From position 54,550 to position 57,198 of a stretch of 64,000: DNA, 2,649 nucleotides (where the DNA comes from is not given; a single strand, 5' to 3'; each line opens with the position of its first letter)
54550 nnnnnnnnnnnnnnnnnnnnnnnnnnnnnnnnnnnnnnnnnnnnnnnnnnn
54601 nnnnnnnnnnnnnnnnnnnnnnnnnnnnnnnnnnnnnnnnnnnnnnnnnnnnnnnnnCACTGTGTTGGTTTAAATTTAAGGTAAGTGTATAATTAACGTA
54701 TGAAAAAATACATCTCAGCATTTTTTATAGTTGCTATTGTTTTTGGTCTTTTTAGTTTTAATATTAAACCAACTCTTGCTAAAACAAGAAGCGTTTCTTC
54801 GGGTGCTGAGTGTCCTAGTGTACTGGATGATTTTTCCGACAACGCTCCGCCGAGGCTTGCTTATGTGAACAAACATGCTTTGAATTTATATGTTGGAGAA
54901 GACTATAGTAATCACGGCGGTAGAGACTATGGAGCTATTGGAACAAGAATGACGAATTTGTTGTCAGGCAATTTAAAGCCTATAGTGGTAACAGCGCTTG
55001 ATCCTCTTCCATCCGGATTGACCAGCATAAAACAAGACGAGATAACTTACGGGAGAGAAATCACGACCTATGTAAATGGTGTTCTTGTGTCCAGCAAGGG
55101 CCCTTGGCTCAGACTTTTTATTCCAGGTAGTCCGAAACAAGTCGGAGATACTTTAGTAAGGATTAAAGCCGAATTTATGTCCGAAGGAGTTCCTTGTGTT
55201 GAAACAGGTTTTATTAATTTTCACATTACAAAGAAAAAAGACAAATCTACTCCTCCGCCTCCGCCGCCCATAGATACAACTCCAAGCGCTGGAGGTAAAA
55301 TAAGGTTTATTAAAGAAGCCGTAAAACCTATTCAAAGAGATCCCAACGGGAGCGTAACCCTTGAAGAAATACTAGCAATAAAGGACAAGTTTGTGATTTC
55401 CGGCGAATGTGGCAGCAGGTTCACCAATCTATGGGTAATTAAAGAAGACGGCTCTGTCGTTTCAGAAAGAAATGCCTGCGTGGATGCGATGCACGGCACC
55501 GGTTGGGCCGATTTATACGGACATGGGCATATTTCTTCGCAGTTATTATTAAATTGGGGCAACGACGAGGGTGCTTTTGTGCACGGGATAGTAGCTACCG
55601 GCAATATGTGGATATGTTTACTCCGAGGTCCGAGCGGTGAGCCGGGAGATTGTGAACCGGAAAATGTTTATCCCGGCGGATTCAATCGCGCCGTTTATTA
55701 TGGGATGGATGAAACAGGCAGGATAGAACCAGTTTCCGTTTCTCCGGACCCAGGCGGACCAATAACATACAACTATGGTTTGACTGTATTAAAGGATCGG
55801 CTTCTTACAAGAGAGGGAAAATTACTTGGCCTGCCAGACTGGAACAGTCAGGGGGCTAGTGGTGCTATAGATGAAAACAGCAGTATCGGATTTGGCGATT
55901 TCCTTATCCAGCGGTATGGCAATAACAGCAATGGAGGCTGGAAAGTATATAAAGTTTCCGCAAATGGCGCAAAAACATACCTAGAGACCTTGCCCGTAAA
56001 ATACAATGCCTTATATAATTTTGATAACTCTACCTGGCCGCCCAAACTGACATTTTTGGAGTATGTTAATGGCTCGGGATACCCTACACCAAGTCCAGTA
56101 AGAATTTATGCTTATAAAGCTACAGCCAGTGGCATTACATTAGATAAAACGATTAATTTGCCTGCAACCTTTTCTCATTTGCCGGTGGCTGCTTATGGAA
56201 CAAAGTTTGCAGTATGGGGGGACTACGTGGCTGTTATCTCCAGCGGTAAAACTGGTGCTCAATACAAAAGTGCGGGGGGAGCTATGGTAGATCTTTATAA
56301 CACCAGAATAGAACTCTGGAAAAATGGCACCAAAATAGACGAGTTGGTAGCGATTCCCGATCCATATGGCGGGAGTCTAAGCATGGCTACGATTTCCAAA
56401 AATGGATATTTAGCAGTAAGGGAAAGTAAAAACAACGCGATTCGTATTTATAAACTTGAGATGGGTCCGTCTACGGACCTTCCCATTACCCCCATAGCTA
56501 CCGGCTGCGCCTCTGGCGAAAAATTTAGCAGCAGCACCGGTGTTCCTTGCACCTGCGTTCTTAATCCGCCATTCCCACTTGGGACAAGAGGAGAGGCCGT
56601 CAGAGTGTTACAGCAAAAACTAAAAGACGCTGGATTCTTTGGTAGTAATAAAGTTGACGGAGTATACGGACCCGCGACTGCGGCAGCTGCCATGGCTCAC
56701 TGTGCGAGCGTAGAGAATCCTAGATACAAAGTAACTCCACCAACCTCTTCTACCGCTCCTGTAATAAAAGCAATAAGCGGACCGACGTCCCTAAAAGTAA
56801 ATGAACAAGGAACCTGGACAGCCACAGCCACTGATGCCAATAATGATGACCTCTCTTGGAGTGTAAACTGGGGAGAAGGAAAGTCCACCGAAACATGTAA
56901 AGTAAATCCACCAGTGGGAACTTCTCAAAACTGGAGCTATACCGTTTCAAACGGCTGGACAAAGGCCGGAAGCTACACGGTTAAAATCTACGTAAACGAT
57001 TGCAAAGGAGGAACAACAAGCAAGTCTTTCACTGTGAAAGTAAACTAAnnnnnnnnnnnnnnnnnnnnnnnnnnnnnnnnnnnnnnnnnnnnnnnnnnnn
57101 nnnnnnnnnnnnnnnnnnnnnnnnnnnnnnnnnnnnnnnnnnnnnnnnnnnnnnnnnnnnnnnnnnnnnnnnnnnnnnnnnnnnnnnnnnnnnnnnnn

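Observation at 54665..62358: Three tandem secreted adhesin-like genes with a shared, recently duplicated C-terminal cassette and leaderless-type promoters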

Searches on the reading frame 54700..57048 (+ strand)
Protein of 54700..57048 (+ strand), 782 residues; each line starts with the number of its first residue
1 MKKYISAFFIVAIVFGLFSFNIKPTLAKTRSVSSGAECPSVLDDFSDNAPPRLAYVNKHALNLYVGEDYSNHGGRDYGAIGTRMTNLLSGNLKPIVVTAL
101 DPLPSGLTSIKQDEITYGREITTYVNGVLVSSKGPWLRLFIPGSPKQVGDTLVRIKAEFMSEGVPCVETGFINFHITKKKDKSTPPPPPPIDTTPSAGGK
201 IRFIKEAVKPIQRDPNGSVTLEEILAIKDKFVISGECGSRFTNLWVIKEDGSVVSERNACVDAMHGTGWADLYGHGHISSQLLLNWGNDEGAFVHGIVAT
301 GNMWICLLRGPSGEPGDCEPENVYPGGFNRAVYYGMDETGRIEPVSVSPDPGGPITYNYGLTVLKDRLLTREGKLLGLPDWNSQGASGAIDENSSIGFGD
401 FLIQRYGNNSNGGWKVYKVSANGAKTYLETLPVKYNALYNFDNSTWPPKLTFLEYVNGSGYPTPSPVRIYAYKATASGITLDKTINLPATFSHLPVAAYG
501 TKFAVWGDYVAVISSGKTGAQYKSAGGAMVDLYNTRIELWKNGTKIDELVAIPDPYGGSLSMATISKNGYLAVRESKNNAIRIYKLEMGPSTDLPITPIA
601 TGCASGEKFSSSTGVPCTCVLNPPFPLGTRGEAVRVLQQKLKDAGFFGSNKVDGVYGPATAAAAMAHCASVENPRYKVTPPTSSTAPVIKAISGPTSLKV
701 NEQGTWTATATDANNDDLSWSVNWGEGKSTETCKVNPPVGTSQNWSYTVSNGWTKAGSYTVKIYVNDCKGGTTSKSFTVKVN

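Call 9: search_protein_families(library=pfam, proteins=[window:54700-57048:+], max_evalue=0.1)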
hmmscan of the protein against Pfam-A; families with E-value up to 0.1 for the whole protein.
window:54700-57048:+ (782 aa): 6 families
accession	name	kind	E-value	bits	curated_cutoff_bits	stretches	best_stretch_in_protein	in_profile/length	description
PF01471.23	PG_binding_1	-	4.2e-06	27.3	23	1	630-663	1-33/57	Putative peptidoglycan binding domain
PF18911.6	PKD_4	-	7.9e-05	23.1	27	1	685-781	2-85/85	PKD domain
PF17963.7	Big_9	-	8.1e-05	23.9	23.6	1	686-779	3-88/89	Bacterial Ig domain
PF19077.6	Big_13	-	0.01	16.7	27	0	739-781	58-100/102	Bacterial Ig-like domain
PF00801.26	PKD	-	0.023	15.1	23.5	1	695-777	8-77/80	PKD domain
PF01917.21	Arch_flagellin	-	0.078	13.8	29.5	0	709-781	80-150/162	Archaebacterial flagellin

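Call 11: search_protein_families(library=ncbifam, proteins=[window:54700-57048:+], max_evalue=1)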
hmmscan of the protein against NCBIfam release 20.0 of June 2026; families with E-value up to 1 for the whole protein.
window:54700-57048:+ (782 aa): 2 families
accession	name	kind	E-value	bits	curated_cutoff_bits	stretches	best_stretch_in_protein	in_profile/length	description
TIGR02869.1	spore_SleB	equivalog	0.00046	20.1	236.5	1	627-665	9-46/201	spore cortex-lytic enzyme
NF040573.1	holin_dep_muram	equivalog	0.019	14.8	240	1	631-669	95-131/200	holin-associated N-acetylmuramidase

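Call 13: find_homologous_proteins(query=window:54700-57048:+, max_evalue=0.00001)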
Query window:54700-57048:+ (782 aa): 3 proteins with E <= 0.00001 among 8000 candidates.
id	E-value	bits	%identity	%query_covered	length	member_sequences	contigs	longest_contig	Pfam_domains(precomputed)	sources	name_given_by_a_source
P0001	5.3e-124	433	43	72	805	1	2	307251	PF01471.24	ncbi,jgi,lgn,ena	ncbi:MAG: peptidoglycan-binding domain-containing protein [Candidatus Paceibacterota bacterium]|jgi:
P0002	1.8e-52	197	31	53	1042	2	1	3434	-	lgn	-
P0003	7.0e-37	145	33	51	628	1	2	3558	-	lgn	-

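Call 44: find_encoding_contigs(protein=P0001, flank=10000, max_places=2)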
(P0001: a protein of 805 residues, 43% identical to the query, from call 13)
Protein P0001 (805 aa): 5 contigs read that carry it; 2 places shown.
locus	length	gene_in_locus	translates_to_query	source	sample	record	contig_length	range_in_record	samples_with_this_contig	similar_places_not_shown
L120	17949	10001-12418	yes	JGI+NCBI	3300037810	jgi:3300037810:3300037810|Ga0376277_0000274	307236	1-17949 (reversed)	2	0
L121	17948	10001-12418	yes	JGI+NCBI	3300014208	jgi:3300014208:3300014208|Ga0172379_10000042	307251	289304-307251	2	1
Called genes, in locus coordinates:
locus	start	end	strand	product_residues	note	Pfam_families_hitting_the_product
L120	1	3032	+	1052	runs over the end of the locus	PF13229:Beta_helix (weak), PF02450:LCAT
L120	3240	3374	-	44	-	-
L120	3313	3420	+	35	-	-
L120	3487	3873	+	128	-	-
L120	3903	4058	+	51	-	-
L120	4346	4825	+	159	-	PF00466:Ribosomal_L10, PF27436:RL10_C (weak)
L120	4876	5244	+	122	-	PF16320:Ribosomal_L12_N, PF00542:Ribosomal_L12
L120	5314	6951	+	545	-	PF02142:MGS, PF01808:AICARFT_IMPCHas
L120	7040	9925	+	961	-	PF01471:PG_binding_1, PF08823:PG_binding_2 (faint), PF10342:Kre9_KNH (faint), PF01471:PG_binding_1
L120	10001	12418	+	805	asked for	PF01471:PG_binding_1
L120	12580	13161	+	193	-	-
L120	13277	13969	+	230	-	PF05552:MS_channel_1st_1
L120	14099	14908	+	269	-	PF10648:Gmad2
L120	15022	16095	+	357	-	PF01471:PG_binding_1, PF05345:He_PIG (weak)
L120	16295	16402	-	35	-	-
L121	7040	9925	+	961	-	PF01471:PG_binding_1, PF08823:PG_binding_2 (faint), PF10342:Kre9_KNH (faint), PF01471:PG_binding_1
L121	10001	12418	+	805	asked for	PF01471:PG_binding_1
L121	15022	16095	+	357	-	PF01471:PG_binding_1, PF05345:He_PIG (weak)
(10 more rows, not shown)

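Call 53: search_solved_structures(query=window:54700-57048:+, max_evalue=1)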
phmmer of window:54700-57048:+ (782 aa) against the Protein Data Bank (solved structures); distinct sequences matched with E-value up to 1: 8.
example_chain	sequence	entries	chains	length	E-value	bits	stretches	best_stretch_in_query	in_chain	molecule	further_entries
4xed_A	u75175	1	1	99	0.00055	21.5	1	685-768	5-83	Peptidase M14, carboxypeptidase A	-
4jrw_A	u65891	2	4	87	0.09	14.1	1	751-781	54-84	Collagenase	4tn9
2y72_A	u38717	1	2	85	0.099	14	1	751-781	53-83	COLLAGENASE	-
4aqo_A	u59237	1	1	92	0.13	13.5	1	751-781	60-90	COLLAGENASE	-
4lpq_A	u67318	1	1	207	0.21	12.9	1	623-672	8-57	ErfK/YbiS/YcfS/YnhG family protein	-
6aem_A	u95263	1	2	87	0.36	12.1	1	725-781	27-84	PKD domain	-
4l9d_A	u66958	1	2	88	0.48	11.7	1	743-781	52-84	Protease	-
6tci_A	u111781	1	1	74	0.56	11.5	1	625-661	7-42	Spore cortex-lytic enzyme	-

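Call 80: predict_structure(alignment_id=A8)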
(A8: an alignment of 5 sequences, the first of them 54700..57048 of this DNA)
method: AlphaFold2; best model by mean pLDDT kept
length: 782 residues; sequences in the alignment: 5
mean_pLDDT: 52.8   pTM: 0.48
mean pLDDT of the five models: 52.8, 52.3, 50.8, 46.3, 45.8
residues with pLDDT >= 90: 0; 70-90: 181; 50-70: 187; < 50: 414
segments of 3 or more residues with pLDDT < 50: 1-35, 44-60, 71-91, 114-133, 180-188, 211-218, 265-292, 299-329, 351-393, 459-463, 492-500, 523-529, 555-558, 589-755, 767-772
pLDDT, mean of each block of 10 residues (from residue 1): 35 29 30 51 47 33 64 38 43 66 79 47 35 52 74 73 70 64 45 68 78 44 73 64 75 75 49 42 39 48 30 32 38 65 63 36 35 38 31 52 65 70 67 76 78 65 61 78 76 42 81 67 48 72 79 52 82 74 75 30 38 42 36 46 42 37 40 28 35 43 42 43 37 32 39 47 50 53 51
secondary structure, 60 per line:
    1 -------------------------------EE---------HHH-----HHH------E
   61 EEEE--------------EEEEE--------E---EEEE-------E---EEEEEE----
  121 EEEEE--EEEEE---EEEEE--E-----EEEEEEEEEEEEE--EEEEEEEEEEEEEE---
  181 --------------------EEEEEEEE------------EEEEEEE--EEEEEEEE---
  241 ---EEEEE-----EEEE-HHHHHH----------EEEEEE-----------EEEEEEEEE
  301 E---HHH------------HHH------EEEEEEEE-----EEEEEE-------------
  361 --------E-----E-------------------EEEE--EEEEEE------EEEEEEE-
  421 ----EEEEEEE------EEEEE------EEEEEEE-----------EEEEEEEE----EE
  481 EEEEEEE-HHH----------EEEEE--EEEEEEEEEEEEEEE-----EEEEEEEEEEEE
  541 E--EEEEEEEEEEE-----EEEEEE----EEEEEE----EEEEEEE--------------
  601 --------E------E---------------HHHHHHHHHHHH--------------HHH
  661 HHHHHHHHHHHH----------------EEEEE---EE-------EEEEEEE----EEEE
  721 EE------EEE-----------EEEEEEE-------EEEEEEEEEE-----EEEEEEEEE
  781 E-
elements in order (helices of 4 or more, strands of 3 or more residues): E60-64 E79-83 E96-99 E111-116 E121-125 E128-132 E136-140 E149-161 E164-177 E201-208 E221-227 E230-237 E244-248 E254-257 H259-264 E275-280 E292-301 E329-336 E342-347 E395-398 E401-406 E413-419 E425-431 E438-442 E449-455 E467-474 E479-487 E502-506 E509-523 E529-541 E544-554 E560-565 E570-575 E580-586 H632-643 H658-672 E689-693 E706-712 E717-722 E729-731 E743-749 E757-766 E772-781

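Call 82: fold_search(model_id=the predicted structure, library=pdb)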
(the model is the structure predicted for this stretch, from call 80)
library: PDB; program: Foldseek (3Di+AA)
matches with E <= 10: 981; with E <= 0.001: 42
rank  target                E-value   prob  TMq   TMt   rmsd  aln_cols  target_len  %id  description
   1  2bzd_C                5.8e-06  1.00  0.21  0.26  21.2       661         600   11  Galactose recognition by the carbohydrate-binding module of a bacterial sialidase. (released 2005-08-19)
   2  1xip                  8.6e-06  1.00  0.20  0.34  12.7       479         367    9  Crystal Structure of the N-terminal Domain of Nup159 (released 2004-12-14)
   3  9oz6_B                1.5e-05  0.47  0.09  0.07  36.4       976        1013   10  Cryo-EM structure of 1:1 chicken ROS1 and chicken NEL complex. (released 2026-02-25)
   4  1w8o_A                1.6e-05  1.00  0.22  0.27  19.9       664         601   10  Contribution of the Active Site Aspartic Acid to Catalysis in the Bacterial Neuraminidase from Micromonospora viridifa (released 2004-09-29)
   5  6fq3_A                2.2e-05  1.00  0.20  0.34  24.5       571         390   10  Crystal structure of Danio rerio Lin41 filamin-NHL domains in complex with lin-29A 5'UTR 13mer RNA (released 2018-05-09)
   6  3rrm_C                2.6e-05  1.00  0.18  0.30  13.2       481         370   10  S. cerevisiae dbp5 l327v bound to nup159, gle1 h337r, ip6 and adp (released 2011-05-18)
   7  2bzd_A                2.8e-05  1.00  0.24  0.30  20.6       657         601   11  Galactose recognition by the carbohydrate-binding module of a bacterial sialidase. (released 2005-08-19)
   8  6chg_D                4.2e-05  1.00  0.21  0.35  21.6       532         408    9  Crystal structure of the yeast COMPASS catalytic module (released 2018-08-22)
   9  9exf_C                7.2e-05  1.00  0.19  0.32  13.6       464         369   10  Crystal structure of Yeast Clathrin Heavy Chain N-terminal domain bound to YAP1801 peptide (LIDM) (released 2024-11-13)
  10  8ptx_A                7.6e-05  1.00  0.21  0.15  12.8       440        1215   12  Cryo-EM structure of human Elp123 in complex with tRNA, acetyl-CoA, 5'-deoxyadenosine and methionine (released 2024-04-17)
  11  8asv_B                8.8e-05  0.95  0.17  0.17  22.3       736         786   10  Cryo-EM structure of yeast Elongator complex (released 2022-12-07)
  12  6d69                  1.5e-04  1.00  0.23  0.49   7.7       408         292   12  Crystal Structure of the NHL Repeat Region of D. melanogaster Thin (released 2019-04-24)
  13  6qp9_B                1.6e-04  1.00  0.21  0.29  17.0       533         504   11  Drosophila Semaphorin 1a, extracellular domains 1-2 (released 2019-08-21)
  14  9n73_LH               1.9e-04  0.99  0.21  0.21  18.0       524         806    8  SSU processome maturation and disassembly, State G (released 2025-10-29)
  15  2w18                  2.0e-04  1.00  0.19  0.37  12.0       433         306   10  Crystal structure of the C-terminal WD40 domain of human PALB2 (released 2009-07-28)
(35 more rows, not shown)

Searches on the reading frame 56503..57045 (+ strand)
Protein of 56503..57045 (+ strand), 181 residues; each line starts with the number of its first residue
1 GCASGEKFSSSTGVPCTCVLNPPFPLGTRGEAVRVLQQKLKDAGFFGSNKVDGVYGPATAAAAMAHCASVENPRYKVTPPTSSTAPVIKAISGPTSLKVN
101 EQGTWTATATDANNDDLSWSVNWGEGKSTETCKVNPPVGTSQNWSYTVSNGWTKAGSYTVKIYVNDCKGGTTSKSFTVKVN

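Call 86: find_related_loci(query=A9, collection=metagenome_contigs, flank=4000)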
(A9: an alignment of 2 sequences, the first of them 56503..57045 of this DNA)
Query A9 (181 aa) in metagenome_contigs; peptide patterns used: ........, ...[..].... (x = any residue, [..] = any of these).
270 stretches matched a pattern; 1 encode a relative of the query (tblastn E <= 1e-3); 1 distinct loci.
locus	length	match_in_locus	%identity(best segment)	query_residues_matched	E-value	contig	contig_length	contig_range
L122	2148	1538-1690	35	8-46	9e-7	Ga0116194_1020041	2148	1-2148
